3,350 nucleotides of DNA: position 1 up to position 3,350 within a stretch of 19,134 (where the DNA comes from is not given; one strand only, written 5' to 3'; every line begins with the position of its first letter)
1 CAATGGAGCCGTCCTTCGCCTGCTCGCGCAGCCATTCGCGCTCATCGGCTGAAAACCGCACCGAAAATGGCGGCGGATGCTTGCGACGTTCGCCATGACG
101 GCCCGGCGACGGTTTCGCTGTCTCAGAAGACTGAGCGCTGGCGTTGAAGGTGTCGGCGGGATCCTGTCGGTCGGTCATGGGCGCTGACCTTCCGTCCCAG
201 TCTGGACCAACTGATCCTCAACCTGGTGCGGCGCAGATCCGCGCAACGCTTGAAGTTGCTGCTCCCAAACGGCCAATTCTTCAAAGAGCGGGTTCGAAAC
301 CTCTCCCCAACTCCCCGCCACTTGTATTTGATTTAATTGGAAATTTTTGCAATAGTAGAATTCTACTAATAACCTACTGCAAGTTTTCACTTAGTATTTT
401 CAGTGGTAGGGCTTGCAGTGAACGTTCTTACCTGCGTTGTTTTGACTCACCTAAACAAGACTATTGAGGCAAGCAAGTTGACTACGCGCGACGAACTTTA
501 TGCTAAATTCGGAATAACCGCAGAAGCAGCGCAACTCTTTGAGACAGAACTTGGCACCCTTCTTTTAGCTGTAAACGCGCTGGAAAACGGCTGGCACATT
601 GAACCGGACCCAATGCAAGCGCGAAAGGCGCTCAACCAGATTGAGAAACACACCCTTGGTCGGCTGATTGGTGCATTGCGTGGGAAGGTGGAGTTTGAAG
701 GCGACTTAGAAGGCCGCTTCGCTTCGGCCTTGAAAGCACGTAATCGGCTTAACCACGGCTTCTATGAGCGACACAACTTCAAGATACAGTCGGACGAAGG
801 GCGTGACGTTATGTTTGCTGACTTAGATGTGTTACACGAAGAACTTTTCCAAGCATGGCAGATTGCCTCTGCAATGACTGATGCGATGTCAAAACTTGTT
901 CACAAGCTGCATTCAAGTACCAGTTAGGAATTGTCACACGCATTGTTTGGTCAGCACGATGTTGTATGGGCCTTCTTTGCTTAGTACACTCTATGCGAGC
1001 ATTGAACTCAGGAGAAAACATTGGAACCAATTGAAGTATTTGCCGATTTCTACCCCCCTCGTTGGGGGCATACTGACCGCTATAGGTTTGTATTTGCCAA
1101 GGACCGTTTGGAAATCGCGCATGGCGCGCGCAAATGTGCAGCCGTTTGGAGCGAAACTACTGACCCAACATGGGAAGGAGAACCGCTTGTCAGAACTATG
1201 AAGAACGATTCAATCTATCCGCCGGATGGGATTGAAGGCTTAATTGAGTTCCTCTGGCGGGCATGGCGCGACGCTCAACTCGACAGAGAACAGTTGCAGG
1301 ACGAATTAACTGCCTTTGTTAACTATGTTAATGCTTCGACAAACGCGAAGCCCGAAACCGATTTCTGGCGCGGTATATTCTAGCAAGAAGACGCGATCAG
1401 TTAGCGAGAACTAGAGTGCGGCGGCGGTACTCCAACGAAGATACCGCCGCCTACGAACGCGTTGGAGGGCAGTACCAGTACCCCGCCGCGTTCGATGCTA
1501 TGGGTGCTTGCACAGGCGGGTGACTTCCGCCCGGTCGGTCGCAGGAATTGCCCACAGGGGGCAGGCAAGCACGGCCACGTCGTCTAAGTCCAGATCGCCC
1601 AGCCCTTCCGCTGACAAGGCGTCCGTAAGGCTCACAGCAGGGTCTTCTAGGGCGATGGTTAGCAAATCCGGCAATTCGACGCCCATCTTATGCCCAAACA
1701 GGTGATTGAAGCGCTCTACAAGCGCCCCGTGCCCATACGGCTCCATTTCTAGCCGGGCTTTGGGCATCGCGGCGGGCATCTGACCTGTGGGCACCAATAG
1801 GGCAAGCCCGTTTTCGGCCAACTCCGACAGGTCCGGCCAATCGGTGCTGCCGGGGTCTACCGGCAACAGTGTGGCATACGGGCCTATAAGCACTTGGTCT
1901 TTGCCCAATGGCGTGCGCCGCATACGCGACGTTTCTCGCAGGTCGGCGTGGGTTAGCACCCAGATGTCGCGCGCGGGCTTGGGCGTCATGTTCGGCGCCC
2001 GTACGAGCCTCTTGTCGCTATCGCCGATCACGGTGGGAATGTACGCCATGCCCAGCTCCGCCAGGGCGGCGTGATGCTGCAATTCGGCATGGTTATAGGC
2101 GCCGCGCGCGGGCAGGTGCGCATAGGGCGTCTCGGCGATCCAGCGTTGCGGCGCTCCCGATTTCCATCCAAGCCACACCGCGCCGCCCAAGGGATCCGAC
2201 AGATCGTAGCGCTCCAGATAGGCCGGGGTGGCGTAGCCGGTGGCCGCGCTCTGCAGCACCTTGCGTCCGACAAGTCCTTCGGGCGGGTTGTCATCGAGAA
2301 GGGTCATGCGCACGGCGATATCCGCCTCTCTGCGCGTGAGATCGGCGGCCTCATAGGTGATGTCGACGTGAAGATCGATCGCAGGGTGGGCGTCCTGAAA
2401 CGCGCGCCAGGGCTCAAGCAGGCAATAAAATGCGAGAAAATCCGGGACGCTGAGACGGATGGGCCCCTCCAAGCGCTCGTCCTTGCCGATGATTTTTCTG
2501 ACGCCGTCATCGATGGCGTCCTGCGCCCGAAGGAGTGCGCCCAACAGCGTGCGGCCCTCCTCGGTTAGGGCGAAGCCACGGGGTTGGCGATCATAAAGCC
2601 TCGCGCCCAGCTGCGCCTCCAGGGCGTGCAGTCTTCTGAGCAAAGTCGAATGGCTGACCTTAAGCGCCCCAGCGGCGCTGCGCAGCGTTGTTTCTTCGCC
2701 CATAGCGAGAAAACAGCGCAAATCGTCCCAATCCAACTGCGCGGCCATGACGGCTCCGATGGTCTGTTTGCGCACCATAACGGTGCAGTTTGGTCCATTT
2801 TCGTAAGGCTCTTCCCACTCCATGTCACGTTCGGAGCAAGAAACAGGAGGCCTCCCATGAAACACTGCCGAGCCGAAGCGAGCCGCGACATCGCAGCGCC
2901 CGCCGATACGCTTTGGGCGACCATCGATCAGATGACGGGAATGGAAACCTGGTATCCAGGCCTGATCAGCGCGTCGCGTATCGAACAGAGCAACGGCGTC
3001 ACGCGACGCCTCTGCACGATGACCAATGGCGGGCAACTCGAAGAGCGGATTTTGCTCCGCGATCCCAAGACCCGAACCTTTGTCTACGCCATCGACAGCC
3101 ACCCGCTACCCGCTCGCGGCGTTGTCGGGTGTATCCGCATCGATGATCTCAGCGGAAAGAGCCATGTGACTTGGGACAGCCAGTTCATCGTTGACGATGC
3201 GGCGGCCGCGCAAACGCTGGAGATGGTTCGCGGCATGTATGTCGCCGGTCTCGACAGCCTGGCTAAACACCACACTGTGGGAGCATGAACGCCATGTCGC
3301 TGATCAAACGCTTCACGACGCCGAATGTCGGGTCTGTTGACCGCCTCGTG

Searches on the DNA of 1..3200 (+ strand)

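Call 13: search_dna_similar(query=window:1-3200:+, collection=plasmids, mode=near)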
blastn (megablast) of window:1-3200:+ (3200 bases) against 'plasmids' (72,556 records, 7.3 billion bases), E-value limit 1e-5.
No match.
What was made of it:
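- Tried and rejected: Near-identical DNA in plasmids: none (call 13).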

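Call 73: search_rna_families(source=window, start=150, end=1550, threshold=evalue, max_evalue=1)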
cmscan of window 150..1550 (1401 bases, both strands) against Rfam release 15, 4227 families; matches with E-value up to 1: 0.
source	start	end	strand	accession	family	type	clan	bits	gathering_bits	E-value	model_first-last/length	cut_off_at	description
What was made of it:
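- Tried and rejected: RNA elements in 150-1550: no Rfam hit at E<=1 (call 73).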

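Call 94: search_dna_similar(query=L060:4001-4420:+, collection=ecoli_genomes, mode=distant, max_rows=8)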
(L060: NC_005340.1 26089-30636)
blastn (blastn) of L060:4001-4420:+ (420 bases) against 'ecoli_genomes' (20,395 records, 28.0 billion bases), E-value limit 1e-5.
Records with a match: 31; places in all: 31; records where one place covers at least 80% of the query: 31.
Genomes with a match: 31 of 5426; with a place that covers at least 80% of the query: 31. Places per genome that has any: lowest 1, median 1, highest 1. On chromosomes: 31 places; on plasmids: 0.
Best place of each record, by identity: 60-80% 31.
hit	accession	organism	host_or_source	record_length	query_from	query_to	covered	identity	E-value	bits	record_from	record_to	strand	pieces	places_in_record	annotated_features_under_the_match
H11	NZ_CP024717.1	Escherichia coli strain LS4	Bos mutus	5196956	1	420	100%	79.0%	1e-96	361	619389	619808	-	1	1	hypothetical protein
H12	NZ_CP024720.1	Escherichia coli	Bos mutus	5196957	1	420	100%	79.0%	1e-96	361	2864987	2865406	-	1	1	hypothetical protein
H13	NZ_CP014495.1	Escherichia coli strain SaT040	Homo sapiens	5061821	1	420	100%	79.0%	1e-96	361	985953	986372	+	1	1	hypothetical protein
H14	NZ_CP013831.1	Escherichia coli strain CD306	cat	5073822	1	420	100%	79.0%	1e-96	361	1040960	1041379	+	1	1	hypothetical protein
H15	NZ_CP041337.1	Escherichia coli strain CCUG 73778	Homo sapiens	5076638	1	420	100%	79.0%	1e-96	361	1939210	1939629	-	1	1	hypothetical protein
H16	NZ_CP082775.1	Escherichia coli O25:H4 strain CU568-3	Homo sapiens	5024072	1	420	100%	79.0%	1e-96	361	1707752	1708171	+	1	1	hypothetical protein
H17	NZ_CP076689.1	Escherichia coli strain S21EC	Homo sapiens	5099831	1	420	100%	79.0%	1e-96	361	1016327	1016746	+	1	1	hypothetical protein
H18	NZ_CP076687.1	Escherichia coli strain S22EC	Homo sapiens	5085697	1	420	100%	79.0%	1e-96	361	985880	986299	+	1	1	hypothetical protein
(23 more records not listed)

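Call 95: get_annotated_region(hit=H13, flank=5000)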
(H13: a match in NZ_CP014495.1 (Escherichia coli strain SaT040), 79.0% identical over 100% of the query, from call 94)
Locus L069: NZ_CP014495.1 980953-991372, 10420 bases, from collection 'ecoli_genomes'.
description: Escherichia coli strain SaT040 chromosome, complete genome
organism: Escherichia coli strain SaT040 (NCBI taxid 562)
replicon: chromosome; assembly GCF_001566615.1
host: Homo sapiens; source: missing; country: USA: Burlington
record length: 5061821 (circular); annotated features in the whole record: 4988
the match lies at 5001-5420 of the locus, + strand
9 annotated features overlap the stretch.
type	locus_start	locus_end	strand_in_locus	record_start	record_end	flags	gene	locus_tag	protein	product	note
CDS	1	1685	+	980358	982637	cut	-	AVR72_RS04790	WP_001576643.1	replication endonuclease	-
CDS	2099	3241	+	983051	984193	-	-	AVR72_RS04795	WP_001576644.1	hypothetical protein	-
CDS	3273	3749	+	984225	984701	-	-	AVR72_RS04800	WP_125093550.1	hypothetical protein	-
CDS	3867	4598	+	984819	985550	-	-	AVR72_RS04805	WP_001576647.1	DUF2971 domain-containing protein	-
CDS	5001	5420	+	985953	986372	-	-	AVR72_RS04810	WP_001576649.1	hypothetical protein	-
CDS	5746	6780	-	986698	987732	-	-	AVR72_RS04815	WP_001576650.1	phage portal protein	-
CDS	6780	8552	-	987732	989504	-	-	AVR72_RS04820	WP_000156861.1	terminase ATPase subunit family protein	-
CDS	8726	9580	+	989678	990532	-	-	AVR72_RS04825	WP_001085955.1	GPO family capsid scaffolding protein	-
CDS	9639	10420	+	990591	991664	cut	-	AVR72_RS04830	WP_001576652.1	phage major capsid protein, P2 family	-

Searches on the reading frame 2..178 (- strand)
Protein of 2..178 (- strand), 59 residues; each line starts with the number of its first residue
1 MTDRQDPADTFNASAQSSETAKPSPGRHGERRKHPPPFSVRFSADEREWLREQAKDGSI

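Call 8: search_protein_families(library=pfam, proteins=[window:2-178:-], max_evalue=10)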
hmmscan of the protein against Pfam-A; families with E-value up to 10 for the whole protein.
window:2-178:- (59 aa): 2 families
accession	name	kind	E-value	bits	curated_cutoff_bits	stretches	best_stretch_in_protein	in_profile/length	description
PF15737.10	DUF4685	-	0.11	13.5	27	1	14-46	62-94/117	Domain of unknown function (DUF4685)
PF21983.2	NikA-like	-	0.15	12.7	27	1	32-55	1-24/72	Mobilization protein NikA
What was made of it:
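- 2..178 (-): 5' part (59 aa) of a gene cut by the contig end; possible ribbon-helix-helix relaxosome accessory protein, unconfirmed. It belongs to the high-GC DNA left of the junction. Pfam NikA-like E=0.15 only (call 8).
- On MobC/NikA relaxosome accessory protein (upstream fragment): NikA-like at E=0.15 over 24 residues of a 59-aa fragment (call 8).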

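Call 9: search_protein_families(library=ncbifam, proteins=[window:2-178:-], max_evalue=10)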
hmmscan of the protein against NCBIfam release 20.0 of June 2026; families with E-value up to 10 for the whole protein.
window:2-178:- (59 aa): 0 families
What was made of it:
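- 2..178 (-): No NCBIfam hit (call 9).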

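Call 81: search_dna_similar(query=window:2-178:-, collection=plasmids, mode=protein, max_evalue=0.01, max_rows=15)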
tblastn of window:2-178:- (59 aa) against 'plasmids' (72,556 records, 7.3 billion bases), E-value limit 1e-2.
No match.
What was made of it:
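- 2..178 (-): No plasmid tblastn hit (call 81).
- On MobC/NikA relaxosome accessory protein (upstream fragment): No NCBIfam hit and no plasmid hit (calls 9, 81).
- Checked: 'MobC-like relaxosome gene': the 59-aa fragment at 2-178(-) gives only a NikA-like hit at E=0.15 and no tblastn hit in plasmids (calls 8, 81).
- Tried and rejected: The upstream fragment as MobC: unconfirmed (calls 8, 81).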
